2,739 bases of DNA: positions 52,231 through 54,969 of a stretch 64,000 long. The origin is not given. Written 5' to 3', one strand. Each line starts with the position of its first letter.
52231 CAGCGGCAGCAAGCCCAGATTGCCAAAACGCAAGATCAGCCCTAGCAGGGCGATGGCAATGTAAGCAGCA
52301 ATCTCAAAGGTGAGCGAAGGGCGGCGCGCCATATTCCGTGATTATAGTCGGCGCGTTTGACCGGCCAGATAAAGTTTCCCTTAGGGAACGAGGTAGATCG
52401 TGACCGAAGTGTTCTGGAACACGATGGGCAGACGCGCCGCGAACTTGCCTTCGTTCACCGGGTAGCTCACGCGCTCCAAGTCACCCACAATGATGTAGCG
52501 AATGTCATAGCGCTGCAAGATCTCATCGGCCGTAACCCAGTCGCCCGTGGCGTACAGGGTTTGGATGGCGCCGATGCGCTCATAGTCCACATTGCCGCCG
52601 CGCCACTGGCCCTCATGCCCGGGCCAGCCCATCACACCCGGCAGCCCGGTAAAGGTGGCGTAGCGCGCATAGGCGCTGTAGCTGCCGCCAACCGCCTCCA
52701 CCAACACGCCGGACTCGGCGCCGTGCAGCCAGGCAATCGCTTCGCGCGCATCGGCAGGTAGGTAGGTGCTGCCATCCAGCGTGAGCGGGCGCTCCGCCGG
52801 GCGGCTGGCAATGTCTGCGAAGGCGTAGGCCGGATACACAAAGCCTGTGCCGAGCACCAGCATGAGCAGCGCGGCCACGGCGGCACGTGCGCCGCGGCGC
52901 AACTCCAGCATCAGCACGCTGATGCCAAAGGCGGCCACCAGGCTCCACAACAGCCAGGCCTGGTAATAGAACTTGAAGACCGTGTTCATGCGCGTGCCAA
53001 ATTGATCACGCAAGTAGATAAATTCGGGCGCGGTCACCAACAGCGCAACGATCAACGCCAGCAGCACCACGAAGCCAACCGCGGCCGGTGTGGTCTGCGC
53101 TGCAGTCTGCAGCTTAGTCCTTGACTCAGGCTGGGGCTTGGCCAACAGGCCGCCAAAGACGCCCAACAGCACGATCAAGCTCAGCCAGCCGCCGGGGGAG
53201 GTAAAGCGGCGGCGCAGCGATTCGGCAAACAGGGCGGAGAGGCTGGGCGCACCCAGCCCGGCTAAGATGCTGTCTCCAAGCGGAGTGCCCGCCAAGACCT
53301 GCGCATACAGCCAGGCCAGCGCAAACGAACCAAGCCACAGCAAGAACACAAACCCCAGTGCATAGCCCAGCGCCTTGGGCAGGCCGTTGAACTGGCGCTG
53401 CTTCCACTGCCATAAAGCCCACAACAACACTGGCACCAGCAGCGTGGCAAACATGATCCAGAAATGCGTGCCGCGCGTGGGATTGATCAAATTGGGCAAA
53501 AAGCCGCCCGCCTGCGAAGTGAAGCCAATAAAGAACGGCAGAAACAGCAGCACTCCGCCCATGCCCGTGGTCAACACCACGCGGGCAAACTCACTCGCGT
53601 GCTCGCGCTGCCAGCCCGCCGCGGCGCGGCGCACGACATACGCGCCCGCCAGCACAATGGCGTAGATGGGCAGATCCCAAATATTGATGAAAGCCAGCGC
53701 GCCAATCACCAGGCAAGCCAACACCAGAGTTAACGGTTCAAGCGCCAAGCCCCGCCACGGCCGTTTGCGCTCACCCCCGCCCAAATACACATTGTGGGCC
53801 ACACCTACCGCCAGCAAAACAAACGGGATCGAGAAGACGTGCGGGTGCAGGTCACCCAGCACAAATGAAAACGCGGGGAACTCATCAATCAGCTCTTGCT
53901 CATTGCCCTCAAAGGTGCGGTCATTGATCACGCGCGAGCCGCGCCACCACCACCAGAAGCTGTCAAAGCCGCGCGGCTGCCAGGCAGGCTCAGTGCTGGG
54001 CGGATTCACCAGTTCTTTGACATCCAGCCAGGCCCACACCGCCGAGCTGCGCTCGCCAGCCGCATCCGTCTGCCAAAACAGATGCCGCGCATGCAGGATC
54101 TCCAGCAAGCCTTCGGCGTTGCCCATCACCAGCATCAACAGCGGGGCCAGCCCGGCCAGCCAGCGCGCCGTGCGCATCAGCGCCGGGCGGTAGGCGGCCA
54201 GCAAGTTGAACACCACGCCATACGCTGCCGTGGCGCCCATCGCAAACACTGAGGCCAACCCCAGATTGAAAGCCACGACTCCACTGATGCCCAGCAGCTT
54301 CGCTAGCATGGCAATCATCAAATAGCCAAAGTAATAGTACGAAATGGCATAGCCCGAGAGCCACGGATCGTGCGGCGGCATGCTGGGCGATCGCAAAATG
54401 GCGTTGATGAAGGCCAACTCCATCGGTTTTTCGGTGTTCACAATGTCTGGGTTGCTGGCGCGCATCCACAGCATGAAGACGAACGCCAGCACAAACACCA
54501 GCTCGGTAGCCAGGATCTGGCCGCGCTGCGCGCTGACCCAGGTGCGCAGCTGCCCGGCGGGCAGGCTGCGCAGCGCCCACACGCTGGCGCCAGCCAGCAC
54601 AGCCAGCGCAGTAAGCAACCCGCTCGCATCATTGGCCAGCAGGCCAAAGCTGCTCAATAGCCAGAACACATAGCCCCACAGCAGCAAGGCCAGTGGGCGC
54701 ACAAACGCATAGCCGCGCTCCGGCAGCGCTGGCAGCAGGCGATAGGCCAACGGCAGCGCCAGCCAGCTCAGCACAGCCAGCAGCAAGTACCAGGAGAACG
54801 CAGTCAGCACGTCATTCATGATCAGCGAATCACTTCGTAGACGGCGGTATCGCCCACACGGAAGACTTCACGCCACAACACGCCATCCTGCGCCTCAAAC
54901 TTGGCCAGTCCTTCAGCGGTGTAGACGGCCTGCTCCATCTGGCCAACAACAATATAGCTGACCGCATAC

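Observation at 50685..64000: Operon-like block of giant polytopic membrane proteins (GT-C-like plus three 'YYY'/DUF2298 modules) with a GT4 and a methyltransferase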

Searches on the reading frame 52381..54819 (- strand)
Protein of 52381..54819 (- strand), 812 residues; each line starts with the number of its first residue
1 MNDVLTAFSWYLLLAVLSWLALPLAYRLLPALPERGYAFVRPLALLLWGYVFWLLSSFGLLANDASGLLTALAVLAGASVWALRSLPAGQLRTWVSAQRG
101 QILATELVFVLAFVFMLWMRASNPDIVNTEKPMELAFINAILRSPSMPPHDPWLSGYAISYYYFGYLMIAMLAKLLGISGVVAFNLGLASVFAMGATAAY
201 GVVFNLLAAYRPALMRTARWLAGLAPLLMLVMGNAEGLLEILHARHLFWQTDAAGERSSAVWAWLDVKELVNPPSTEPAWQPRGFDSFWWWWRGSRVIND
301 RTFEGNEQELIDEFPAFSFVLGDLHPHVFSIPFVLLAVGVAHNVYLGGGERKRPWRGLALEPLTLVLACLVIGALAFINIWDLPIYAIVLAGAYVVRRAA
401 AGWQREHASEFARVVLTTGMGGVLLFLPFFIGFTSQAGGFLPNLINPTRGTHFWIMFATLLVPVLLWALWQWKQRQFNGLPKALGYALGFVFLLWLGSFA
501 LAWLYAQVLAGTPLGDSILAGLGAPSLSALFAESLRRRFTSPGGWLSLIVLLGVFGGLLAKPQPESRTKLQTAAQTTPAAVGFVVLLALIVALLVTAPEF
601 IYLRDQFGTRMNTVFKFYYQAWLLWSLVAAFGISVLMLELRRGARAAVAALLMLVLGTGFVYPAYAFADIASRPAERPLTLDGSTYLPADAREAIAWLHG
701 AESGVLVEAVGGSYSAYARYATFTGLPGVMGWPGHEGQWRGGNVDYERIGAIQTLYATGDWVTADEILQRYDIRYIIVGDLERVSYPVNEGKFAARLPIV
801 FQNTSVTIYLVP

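Call 4: search_protein_families(library=pfam, proteins=[window:52381-54819:-], max_evalue=0.01)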
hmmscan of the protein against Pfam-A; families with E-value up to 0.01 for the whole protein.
window:52381-54819:- (812 aa): 1 family
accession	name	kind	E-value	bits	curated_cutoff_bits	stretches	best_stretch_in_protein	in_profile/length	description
PF10060.15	DUF2298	-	3.9e-109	366.2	27.8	1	47-625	1-488/488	Uncharacterized membrane protein (DUF2298)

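Call 5: search_protein_families(library=ncbifam, proteins=[window:52381-54819:-], max_evalue=0.01)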
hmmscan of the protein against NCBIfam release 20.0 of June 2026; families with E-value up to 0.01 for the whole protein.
window:52381-54819:- (812 aa): 1 family
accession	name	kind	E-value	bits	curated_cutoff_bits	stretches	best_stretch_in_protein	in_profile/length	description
TIGR03662.1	Chlor_Arch_YYY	subfamily_domain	4e-143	478.7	300.25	2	6-472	4-428/727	chlor_Arch_YYY domain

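Call 14: find_encoding_contigs(protein=window:52381-54819:-, flank=10000, max_places=6)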
Protein window:52381-54819:- (812 aa): 4 contigs read that carry it; 3 places shown.
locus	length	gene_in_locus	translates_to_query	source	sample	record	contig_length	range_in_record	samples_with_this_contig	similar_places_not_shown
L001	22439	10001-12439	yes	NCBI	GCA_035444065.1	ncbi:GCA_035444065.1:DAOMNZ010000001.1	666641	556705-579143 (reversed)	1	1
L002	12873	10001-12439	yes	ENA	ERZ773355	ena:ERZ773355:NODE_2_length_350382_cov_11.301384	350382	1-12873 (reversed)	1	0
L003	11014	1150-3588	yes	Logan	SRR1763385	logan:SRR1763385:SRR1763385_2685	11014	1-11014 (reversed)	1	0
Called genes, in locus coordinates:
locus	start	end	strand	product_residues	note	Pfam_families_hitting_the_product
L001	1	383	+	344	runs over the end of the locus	PF01073:3Beta_HSD, PF01370:Epimerase, PF02719:Polysacc_synt_2 (weak), PF04321:RmlD_sub_bind (weak), PF07993:NAD_binding_4, PF16363:GDP_Man_Dehyd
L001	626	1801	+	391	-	PF20706:GT4-conflict (faint), PF13439:Glyco_transf_4, PF13579:Glyco_trans_4_4, PF00534:Glycos_transf_1, PF13692:Glyco_trans_1_4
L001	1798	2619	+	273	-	PF13489:Methyltransf_23, PF08241:Methyltransf_11, PF08242:Methyltransf_12 (weak), PF13649:Methyltransf_25 (weak), PF13847:Methyltransf_31 (weak)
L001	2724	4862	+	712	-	PF13231:PMT_2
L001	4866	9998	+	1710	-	PF13231:PMT_2, PF10060:DUF2298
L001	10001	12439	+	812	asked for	PF10060:DUF2298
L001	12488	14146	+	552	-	-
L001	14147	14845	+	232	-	PF02224:Cytidylate_kin, PF13189:Cytidylate_kin2, PF13207:AAA_17 (faint)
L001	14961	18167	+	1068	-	PF02743:dCache_1, PF00672:HAMP, PF00512:HisKA, PF02518:HATPase_c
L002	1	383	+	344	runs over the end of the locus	PF01073:3Beta_HSD, PF01370:Epimerase, PF02719:Polysacc_synt_2 (weak), PF04321:RmlD_sub_bind (weak), PF07993:NAD_binding_4, PF16363:GDP_Man_Dehyd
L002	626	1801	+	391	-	PF20706:GT4-conflict (faint), PF13439:Glyco_transf_4, PF13579:Glyco_trans_4_4, PF00534:Glycos_transf_1, PF13692:Glyco_trans_1_4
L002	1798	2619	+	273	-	PF13489:Methyltransf_23, PF08241:Methyltransf_11, PF08242:Methyltransf_12 (weak), PF13649:Methyltransf_25 (weak), PF13847:Methyltransf_31 (weak)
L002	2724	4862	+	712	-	PF13231:PMT_2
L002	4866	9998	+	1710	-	PF13231:PMT_2, PF10060:DUF2298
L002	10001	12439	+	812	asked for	PF10060:DUF2298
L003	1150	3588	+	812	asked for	PF10060:DUF2298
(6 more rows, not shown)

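Call 18: search_protein_families(library=ncbifam, proteins=[L001:12488-14146:+], max_evalue=1)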
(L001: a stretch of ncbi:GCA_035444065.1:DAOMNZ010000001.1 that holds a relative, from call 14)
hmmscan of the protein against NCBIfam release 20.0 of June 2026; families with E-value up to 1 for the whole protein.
L001:12488-14146:+ (552 aa): 1 family
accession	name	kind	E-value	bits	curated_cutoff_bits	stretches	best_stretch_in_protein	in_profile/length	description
TIGR03663.1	TIGR03663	subfamily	7.9e-12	44.9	126.25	1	13-335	3-364/435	flippase activity-associated protein Agl23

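Call 20: search_solved_structures(query=window:52381-54819:-, max_evalue=10)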
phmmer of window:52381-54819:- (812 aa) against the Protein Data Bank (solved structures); distinct sequences matched with E-value up to 10: 0.

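Call 23: find_homologous_proteins(query=window:52381-54819:-, max_evalue=0.00001)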
Query window:52381-54819:- (812 aa): 5501 proteins with E <= 0.00001 among 8000 candidates; the best 120 are listed.
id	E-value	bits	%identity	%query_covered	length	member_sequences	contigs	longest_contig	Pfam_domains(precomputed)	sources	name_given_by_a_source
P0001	0.0e+0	1741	96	100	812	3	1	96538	PF10060.16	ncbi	-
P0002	0.0e+0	1554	86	100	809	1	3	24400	PF10060.16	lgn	-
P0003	0.0e+0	1370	77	100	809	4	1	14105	PF10060.16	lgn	-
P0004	0.0e+0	1322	74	100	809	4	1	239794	PF10060.16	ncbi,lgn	-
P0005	0.0e+0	1309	74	100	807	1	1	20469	PF10060.16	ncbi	-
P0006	0.0e+0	1284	71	100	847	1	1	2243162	PF10060.16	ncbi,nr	ncbi:MAG: hypothetical protein KIT08_07710 [Anaerolineales bacterium]|nr:MAG: hypothetical protein K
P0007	0.0e+0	1197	65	100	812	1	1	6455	PF10060.16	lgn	-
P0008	0.0e+0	1177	66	97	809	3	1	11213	PF10060.16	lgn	-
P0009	0.0e+0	1133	65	100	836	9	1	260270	PF10060.16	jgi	jgi:YYY domain-containing protein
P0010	0.0e+0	1081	60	100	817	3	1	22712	PF10060.16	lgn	-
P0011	0.0e+0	1069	60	100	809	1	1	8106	PF10060.16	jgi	jgi:YYY domain-containing protein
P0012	0.0e+0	1067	60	98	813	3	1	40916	PF10060.16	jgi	jgi:YYY domain-containing protein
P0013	0.0e+0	1057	59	100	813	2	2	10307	PF10060.16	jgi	jgi:YYY domain-containing protein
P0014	0.0e+0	1056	59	97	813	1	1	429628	PF10060.16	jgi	jgi:YYY domain-containing protein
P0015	0.0e+0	1018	57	98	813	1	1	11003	PF10060.16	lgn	-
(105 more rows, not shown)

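Call 27: find_related_loci(query=A1, collection=genome_contigs, flank=10000)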
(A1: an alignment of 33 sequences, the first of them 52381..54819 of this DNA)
Query A1 (812 aa) in genome_contigs; peptide patterns used: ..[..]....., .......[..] (x = any residue, [..] = any of these).
600 stretches matched a pattern (row limit reached: there are more); 581 encode a relative of the query (tblastn E <= 1e-3); the best 80 are kept; 80 distinct loci.
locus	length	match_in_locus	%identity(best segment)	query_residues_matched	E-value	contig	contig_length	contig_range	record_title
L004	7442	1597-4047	60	1-812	0e+0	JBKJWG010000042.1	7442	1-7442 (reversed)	MAG: Anaerolineales bacterium isolate swi_bin.130 k127_8752682, whole genome shotgun sequence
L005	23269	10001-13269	47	1-809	0e+0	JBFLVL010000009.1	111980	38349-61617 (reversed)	MAG: Chloroflexota bacterium isolate MAG005 MAG005_9, whole genome shotgun sequence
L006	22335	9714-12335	42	8-812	0e+0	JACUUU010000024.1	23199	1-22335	MAG: Anaerolineales bacterium isolate Kmv39 NODE_1043_length_23199_cov_6.291307, whole genome shotgun sequence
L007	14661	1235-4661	45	10-811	0e+0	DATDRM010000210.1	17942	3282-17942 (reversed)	MAG TPA_asm: Anaerolineales bacterium isolate SMAG_U7977 k141_2985726, whole genome shotgun sequence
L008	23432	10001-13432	47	8-812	0e+0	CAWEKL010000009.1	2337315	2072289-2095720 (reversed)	MAG: uncultured Chloroflexia bacterium isolate MFD05942.bin.2.69 genome assembly, contig: contig_8663, whole genome shot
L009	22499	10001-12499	46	10-812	0e+0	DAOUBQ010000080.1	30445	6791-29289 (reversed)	MAG TPA_asm: Anaerolineales bacterium isolate H71_739 k91_614180, whole genome shotgun sequence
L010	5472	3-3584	45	10-812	0e+0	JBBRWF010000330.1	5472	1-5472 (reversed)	MAG: Anaerolineales bacterium isolate La4_concoct.061 La4_concoct.061_K_3090806_L_5472_cov_10.0000, whole genome shotgun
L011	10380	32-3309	43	3-811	0e+0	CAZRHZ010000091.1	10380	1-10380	MAG TPA_asm: uncultured Anaerolinea sp. isolate SRP192927_co3_260 genome assembly, contig: NODE_16357_length_10380_cov_7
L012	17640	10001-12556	44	1-812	0e+0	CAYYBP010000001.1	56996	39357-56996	MAG TPA_asm: uncultured Anaerolinea sp. isolate SRP192927_co7_192 genome assembly, contig: NODE_737_length_56996_cov_5.0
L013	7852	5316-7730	45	4-812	0e+0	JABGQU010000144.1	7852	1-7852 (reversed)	MAG: Anaerolineae bacterium isolate co234_bin63 NODE_14318_length_7852_cov_27.007952, whole genome shotgun sequence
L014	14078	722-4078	43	3-809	0e+0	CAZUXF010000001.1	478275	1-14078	MAG TPA_asm: uncultured Anaerolinea sp. isolate SRP302447_co2_48 genome assembly, contig: NODE_37_length_478275_cov_9.44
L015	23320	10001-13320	55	1-812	0e+0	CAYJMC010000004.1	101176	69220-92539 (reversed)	MAG TPA_asm: uncultured Anaerolineaceae bacterium isolate ERP124720_co1_127 genome assembly, contig: NODE_278_length_101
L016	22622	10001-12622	42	2-812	0e+0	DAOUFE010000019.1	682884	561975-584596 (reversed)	MAG TPA_asm: Anaerolineaceae bacterium isolate R103_13 k99_357902, whole genome shotgun sequence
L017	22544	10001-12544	44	1-812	0e+0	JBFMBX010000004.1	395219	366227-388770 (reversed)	MAG: Chloroflexota bacterium isolate MAG175 MAG175_4, whole genome shotgun sequence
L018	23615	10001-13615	44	10-812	0e+0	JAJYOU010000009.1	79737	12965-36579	MAG: Chloroflexi bacterium isolate DBS2-5.bin7 NODE_163_length_79737_cov_6.081485, whole genome shotgun sequence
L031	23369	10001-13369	44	2-811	0e+0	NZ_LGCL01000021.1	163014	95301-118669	Ornatilinea apprima strain P3M-1 contig_11, whole genome shotgun sequence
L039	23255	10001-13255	42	4-812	0e+0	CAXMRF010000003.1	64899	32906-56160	MAG: uncultured Nitrosomonadaceae bacterium isolate 10C-St20-MC-01_bin.10.strict genome assembly, contig: NODE_3_length_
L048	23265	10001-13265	41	10-811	0e+0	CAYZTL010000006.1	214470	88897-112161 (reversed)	MAG TPA_asm: uncultured Anaerolineales bacterium isolate binchicken_co17_321 genome assembly, contig: NODE_105_length_21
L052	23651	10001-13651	45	8-812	0e+0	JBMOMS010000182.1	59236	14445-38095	MAG: Chloroflexota bacterium isolate Betzabe_MAG056 MAG056_182, whole genome shotgun sequence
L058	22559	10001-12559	39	6-809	0e+0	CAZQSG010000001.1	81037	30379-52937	MAG TPA_asm: uncultured Anaerolineaceae bacterium isolate binchicken_co357_93 genome assembly, contig: NODE_22_length_81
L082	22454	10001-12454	43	9-812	0e+0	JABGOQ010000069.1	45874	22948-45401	MAG: Anaerolineae bacterium isolate co234_bin11 NODE_1622_length_45874_cov_66.342827, whole genome shotgun sequence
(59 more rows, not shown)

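Call 32: predict_structure(alignment_id=A1)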
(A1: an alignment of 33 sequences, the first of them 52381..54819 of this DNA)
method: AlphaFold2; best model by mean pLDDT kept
length: 812 residues; sequences in the alignment: 33
mean_pLDDT: 90.1   pTM: 0.93
mean pLDDT of the five models: 90.1, 89.7, 89.3, 88.6, 87.0
residues with pLDDT >= 90: 576; 70-90: 181; 50-70: 43; < 50: 12
segments of 3 or more residues with pLDDT < 50: 566-576
pLDDT, mean of each block of 10 residues (from residue 1): 95 98 97 97 97 91 95 98 96 97 98 97 90 90 81 56 87 96 97 98 97 94 97 94 94 92 91 90 80 84 86 88 90 98 94 85 95 90 94 92 87 95 80 60 88 94 97 93 97 94 91 84 90 93 93 95 52 53 97 93 72 85 98 96 94 96 92 90 93 94 91 79 89 71 79 96 97 95 94 97 97 91
secondary structure, 60 per line:
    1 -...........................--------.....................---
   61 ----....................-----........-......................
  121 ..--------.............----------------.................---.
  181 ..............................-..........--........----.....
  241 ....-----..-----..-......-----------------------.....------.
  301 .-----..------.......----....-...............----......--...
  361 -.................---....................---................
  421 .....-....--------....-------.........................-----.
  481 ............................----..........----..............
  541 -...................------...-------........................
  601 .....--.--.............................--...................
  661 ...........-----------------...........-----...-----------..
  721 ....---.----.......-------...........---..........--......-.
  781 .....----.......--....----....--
elements in order (helices of 4 or more, strands of 3 or more residues): H2-28 H37-57 H65-84 H90-97 H99-122 H131-143 H160-176 H180-210 H212-221 H224-231 H236-244 H260-265 H289-293 H315-321 H326-329 H331-345 E350-355 E358-360 H362-378 H382-401 H405-425 H427-430 E439-442 H450-474 H480-508 H513-522 H527-540 H542-560 H577-600 E601-605 H611-639 H642-671 H689-699 E705-707 H719-724 H733-739 H747-757 H761-770 E773-778 H780-785 H790-796 E799-802 E807-810

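Call 72: search_protein_families(library=pfam, proteins=[L082:7764-9422:+, L082:6585-7436:-, L082:5046-6122:-, L082:13173-14234:-, L082:14239-15990:-, L082:15978-16643:-, L082:16645-19629:-], max_evalue=0.001)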
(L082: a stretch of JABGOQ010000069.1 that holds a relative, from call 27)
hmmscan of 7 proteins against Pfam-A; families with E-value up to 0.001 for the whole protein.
L082:7764-9422:+ (552 aa): 6 families
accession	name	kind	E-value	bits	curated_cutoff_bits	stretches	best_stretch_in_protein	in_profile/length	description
PF00270.35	DEAD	-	4.4e-53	179.9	26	1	27-192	1-165/167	DEAD/DEAH box helicase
PF00271.37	Helicase_C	-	2.2e-34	118.5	23.5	1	228-337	1-110/110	Helicase conserved C-terminal domain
PF03880.21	DbpA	-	5.4e-16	58.8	25.6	1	479-545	1-67/72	DbpA RNA binding domain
PF25399.1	DeaD_dimer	-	3.3e-06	27.5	23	1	371-434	1-65/67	RNA helicase DeaD dimerization domain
PF04851.21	ResIII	-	2.2e-05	24.9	22.5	1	46-187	29-162/164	Type III restriction enzyme, res subunit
PF06862.17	Utp25_C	-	0.0004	20.5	32.8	1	234-327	38-134/190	Utp25, C-terminal domain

L082:6585-7436:- (283 aa): 2 families
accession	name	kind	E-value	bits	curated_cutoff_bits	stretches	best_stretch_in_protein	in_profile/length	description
PF00881.29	Nitroreductase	-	9.9e-24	84.8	23.5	1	34-197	2-167/167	Nitroreductase family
PF14512.11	TM1586_NiRdase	-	3.8e-05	23.8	27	0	151-209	89-142/215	Putative TM nitroreductase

L082:5046-6122:- (358 aa): 2 families
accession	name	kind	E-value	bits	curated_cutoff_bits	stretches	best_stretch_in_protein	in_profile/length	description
PF01409.25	tRNA-synt_2d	-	2e-88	296.4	19.8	1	102-358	2-246/246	tRNA synthetases class II core domain (F)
PF02912.23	Phe_tRNA-synt_N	-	1.1e-17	64.2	22.3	1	29-97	1-69/69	Aminoacyl tRNA synthetase class II, N-terminal domain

L082:13173-14234:- (353 aa): 0 families

L082:14239-15990:- (583 aa): 1 family
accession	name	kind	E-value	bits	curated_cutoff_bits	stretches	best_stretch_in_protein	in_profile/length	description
PF13941.12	MutL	-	2.1e-63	215.1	27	1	10-462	1-444/450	MutL protein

L082:15978-16643:- (221 aa): 0 families

L082:16645-19629:- (994 aa): 1 family
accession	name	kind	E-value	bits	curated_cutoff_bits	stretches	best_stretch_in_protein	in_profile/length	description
PF13248.11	Zn_ribbon_3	-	0.00084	19.2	27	0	4-26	3-25/26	zinc-ribbon domain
